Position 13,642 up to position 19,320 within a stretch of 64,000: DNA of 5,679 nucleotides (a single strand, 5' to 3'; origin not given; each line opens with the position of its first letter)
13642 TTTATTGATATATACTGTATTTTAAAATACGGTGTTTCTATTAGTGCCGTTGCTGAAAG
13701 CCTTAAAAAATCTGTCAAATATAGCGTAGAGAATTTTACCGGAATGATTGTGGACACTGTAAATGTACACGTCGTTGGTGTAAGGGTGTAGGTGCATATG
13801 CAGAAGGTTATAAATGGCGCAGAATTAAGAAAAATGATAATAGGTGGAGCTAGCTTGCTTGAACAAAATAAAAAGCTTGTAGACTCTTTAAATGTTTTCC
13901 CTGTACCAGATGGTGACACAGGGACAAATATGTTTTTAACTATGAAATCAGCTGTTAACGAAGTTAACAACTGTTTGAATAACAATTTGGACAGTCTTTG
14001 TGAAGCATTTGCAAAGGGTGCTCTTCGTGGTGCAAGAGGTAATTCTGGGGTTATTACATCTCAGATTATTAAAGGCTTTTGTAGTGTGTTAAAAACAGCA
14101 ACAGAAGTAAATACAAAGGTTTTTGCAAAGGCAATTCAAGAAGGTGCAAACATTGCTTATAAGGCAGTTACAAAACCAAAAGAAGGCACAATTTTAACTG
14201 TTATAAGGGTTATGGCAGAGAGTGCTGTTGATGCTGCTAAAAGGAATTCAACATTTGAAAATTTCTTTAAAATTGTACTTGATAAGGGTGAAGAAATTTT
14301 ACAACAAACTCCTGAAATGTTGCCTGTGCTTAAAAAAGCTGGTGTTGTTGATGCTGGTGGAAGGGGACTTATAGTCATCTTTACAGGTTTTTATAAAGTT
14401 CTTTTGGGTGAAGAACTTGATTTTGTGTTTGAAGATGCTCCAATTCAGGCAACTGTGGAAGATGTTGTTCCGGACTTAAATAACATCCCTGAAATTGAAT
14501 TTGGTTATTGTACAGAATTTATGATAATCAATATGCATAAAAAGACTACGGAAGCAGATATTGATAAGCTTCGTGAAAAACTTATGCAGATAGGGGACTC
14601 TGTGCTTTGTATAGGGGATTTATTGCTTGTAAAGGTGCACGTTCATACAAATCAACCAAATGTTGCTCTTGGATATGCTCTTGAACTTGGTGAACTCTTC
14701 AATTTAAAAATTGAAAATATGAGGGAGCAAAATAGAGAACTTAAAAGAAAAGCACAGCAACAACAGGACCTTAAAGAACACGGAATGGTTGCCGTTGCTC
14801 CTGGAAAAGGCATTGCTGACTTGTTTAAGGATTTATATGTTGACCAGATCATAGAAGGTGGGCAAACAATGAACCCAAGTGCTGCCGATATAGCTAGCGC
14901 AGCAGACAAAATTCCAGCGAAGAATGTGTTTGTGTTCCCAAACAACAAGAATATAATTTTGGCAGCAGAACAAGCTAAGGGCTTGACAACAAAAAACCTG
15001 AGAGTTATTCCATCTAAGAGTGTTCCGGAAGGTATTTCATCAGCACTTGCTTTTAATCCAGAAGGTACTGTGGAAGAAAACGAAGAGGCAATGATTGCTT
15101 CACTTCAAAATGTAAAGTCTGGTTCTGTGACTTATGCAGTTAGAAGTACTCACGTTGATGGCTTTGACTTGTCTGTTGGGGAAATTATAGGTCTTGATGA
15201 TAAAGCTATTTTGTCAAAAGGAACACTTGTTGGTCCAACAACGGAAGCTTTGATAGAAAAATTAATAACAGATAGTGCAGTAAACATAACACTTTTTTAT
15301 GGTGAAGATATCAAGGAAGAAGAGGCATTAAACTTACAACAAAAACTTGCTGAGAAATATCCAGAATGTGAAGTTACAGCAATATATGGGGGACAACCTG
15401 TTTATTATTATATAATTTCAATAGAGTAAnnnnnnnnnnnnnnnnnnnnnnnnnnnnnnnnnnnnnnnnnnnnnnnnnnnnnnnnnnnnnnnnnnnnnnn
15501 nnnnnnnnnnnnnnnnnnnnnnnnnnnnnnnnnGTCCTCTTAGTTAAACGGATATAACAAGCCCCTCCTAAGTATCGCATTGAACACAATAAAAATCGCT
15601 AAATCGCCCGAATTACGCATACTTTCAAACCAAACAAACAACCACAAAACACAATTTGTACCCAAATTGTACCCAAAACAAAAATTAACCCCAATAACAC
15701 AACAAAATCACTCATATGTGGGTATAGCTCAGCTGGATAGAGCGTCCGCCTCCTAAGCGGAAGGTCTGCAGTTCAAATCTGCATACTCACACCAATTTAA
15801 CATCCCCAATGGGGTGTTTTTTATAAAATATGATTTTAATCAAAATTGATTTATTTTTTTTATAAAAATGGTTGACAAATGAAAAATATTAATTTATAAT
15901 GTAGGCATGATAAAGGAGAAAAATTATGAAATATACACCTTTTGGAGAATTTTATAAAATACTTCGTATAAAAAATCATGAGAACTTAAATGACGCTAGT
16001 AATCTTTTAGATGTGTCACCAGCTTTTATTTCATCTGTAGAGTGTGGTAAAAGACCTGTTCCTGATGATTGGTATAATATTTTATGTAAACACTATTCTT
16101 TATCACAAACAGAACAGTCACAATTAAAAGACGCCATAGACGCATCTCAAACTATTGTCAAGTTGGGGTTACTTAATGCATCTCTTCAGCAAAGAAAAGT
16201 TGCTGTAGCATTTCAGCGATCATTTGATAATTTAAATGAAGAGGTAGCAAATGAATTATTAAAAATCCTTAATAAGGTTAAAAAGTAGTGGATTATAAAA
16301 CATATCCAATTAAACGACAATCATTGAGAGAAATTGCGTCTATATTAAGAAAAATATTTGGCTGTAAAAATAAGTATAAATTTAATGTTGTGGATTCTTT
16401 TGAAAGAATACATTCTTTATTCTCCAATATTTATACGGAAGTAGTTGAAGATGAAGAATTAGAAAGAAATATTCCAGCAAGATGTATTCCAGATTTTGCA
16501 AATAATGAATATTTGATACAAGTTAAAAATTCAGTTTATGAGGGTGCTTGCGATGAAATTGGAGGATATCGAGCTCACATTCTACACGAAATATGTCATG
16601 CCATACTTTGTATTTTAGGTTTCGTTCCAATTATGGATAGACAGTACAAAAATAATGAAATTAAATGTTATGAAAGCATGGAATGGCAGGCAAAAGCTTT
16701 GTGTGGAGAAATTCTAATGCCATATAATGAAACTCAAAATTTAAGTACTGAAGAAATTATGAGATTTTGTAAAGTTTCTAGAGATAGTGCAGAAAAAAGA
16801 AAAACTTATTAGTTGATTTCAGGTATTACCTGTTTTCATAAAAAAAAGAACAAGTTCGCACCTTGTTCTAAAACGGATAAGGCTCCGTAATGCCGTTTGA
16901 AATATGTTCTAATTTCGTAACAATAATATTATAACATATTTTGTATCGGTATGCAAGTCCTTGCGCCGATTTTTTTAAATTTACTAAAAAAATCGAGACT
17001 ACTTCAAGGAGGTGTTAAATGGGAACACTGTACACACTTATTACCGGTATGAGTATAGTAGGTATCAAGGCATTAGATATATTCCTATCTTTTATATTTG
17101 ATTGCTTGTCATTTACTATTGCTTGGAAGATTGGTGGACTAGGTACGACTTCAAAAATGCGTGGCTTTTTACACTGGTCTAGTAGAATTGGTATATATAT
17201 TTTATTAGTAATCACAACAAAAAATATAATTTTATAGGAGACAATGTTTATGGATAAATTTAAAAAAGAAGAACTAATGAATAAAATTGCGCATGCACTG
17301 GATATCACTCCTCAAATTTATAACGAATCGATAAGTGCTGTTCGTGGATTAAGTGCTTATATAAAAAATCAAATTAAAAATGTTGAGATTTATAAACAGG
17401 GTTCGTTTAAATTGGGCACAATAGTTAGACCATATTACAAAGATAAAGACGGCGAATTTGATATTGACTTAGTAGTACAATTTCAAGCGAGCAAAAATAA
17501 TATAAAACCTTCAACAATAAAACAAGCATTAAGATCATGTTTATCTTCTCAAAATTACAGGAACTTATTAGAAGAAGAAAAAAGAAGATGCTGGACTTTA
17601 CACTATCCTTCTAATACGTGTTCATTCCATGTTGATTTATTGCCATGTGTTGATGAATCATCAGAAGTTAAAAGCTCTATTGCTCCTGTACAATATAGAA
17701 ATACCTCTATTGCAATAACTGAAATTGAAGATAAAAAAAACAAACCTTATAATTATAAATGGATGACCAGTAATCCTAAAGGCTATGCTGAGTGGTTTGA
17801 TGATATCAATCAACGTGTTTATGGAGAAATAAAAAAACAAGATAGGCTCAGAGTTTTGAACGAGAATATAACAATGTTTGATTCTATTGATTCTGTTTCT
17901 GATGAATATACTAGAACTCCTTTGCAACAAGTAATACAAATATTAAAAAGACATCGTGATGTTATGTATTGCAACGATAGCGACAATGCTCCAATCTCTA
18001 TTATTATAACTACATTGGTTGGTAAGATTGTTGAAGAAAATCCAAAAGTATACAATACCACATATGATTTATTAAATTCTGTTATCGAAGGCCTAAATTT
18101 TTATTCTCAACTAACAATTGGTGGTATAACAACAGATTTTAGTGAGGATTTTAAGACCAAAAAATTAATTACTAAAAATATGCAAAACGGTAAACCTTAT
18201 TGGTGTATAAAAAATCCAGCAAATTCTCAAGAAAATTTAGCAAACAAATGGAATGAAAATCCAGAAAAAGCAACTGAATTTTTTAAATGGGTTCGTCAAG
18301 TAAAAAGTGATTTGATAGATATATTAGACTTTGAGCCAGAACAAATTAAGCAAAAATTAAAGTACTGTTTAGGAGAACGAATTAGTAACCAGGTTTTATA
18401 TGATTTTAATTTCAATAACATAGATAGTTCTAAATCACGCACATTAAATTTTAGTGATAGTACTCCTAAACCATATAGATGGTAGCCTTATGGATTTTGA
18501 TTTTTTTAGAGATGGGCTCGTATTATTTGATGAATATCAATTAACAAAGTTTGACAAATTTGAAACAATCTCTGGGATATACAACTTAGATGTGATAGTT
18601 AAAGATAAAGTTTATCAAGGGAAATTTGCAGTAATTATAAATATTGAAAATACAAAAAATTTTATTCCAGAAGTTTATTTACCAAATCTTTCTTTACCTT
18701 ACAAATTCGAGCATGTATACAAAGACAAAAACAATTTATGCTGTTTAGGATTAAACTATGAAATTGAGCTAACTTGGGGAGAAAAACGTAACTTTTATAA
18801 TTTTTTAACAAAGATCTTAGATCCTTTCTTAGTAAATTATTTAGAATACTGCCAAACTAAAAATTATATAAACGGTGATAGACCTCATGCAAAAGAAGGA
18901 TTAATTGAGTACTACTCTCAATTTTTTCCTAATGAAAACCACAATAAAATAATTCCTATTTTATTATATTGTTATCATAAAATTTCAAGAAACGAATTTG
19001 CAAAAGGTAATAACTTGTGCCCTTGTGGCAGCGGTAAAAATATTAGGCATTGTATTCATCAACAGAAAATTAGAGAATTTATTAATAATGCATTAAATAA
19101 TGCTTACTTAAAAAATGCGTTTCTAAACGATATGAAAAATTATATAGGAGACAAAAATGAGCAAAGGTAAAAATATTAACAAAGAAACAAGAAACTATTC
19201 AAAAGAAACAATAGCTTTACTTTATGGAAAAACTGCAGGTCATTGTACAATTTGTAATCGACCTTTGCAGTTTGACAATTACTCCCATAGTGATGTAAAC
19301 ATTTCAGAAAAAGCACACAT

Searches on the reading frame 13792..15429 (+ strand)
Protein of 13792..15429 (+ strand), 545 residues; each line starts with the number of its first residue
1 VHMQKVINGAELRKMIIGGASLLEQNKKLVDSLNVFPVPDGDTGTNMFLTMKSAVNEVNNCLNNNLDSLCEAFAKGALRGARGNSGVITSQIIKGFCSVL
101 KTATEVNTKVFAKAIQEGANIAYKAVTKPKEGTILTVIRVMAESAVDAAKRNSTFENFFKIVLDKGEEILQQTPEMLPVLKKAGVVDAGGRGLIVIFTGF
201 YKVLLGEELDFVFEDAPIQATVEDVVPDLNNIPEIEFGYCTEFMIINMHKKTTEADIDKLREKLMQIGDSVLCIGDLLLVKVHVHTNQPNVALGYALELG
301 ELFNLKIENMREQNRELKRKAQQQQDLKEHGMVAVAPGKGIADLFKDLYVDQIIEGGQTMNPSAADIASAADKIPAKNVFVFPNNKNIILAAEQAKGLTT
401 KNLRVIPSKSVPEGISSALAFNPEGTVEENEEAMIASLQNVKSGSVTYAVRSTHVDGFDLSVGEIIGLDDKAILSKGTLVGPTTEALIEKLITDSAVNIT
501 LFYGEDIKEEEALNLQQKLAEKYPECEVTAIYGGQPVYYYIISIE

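Call 38: search_protein_families(library=pfam, proteins=[window:13792-15429:+], max_evalue=0.1)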
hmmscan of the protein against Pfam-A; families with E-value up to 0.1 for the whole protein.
window:13792-15429:+ (545 aa): 3 families
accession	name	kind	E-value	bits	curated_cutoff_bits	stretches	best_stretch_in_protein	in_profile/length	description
PF13684.11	FakA-like_C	-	1.1e-75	254.2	23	1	331-545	1-216/216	Fatty acid kinase subunit A-like, C-terminal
PF02734.22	Dak2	-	1e-41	143.2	27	1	37-201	1-173/174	DAK2 domain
PF21645.3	FakA-like_M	-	1.3e-26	92.7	24.9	1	236-316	1-79/80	Fatty acid kinase subunit A-like, middle domain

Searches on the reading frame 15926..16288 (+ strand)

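Call 38: search_protein_families(library=pfam, proteins=[window:15926-16288:+], max_evalue=0.1)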
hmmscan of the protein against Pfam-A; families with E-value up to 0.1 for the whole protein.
window:15926-16288:+ (120 aa): 1 family
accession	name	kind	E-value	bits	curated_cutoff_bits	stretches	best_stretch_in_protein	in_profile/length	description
PF13560.12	HTH_31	-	0.0014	19.3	27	1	21-64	17-61/64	Helix-turn-helix domain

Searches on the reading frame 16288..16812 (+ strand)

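Call 38: search_protein_families(library=pfam, proteins=[window:16288-16812:+], max_evalue=0.1)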
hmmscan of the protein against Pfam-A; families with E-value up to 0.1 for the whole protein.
window:16288-16812:+ (174 aa): 1 family
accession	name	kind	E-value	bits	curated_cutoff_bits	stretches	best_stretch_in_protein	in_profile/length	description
PF06114.19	Peptidase_M78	-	0.0008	19.6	22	1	95-171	43-121/123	IrrE N-terminal-like domain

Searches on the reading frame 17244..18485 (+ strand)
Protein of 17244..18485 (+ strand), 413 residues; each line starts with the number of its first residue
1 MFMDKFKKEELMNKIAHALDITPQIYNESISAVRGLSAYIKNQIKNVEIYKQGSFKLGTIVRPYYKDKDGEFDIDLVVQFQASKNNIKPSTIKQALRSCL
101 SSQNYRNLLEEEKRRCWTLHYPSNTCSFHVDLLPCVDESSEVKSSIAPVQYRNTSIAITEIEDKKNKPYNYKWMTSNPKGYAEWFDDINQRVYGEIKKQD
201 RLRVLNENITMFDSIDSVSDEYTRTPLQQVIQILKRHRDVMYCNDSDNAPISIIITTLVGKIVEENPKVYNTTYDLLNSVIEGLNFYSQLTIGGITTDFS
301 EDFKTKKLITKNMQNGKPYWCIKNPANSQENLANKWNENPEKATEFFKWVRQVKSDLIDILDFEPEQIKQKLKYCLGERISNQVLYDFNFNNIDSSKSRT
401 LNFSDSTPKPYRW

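Call 38: search_protein_families(library=pfam, proteins=[window:17244-18485:+], max_evalue=0.1)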
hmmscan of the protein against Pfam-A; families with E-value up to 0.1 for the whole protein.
window:17244-18485:+ (413 aa): 2 families
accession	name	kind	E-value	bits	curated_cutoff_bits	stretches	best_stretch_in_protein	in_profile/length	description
PF21654.3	DncV-like_NTFase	-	2.3e-10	41.7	24.9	1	48-132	2-87/90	Cyclic GMP-AMP synthase DncV-like, nucleotidyltransferase domain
PF18144.7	SMODS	-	4.1e-10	40.5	26.5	1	45-189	45-164/164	Second Messenger Oligonucleotide or Dinucleotide Synthetase domain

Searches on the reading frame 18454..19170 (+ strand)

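Call 8: search_protein_families(library=ncbifam, proteins=[window:18454-19170:+], max_evalue=0.01)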
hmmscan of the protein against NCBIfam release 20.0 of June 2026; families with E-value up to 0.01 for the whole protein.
window:18454-19170:+ (238 aa): 1 family
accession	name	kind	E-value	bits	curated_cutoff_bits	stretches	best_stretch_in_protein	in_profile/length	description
NF004088.0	PRK05590.1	equivalog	0.0023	18.3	140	1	157-202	120-164/166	hypothetical protein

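Call 38: search_protein_families(library=pfam, proteins=[window:18454-19170:+], max_evalue=0.1)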
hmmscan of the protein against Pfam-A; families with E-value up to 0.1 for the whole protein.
window:18454-19170:+ (238 aa): 2 families
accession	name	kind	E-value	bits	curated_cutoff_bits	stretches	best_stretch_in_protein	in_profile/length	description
PF02810.21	SEC-C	-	0.013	15.8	20.4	1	186-196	2-12/19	SEC-C motif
PF09809.14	MRP-L27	-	0.066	13.7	25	0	179-221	15-58/97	Mitochondrial ribosomal protein L27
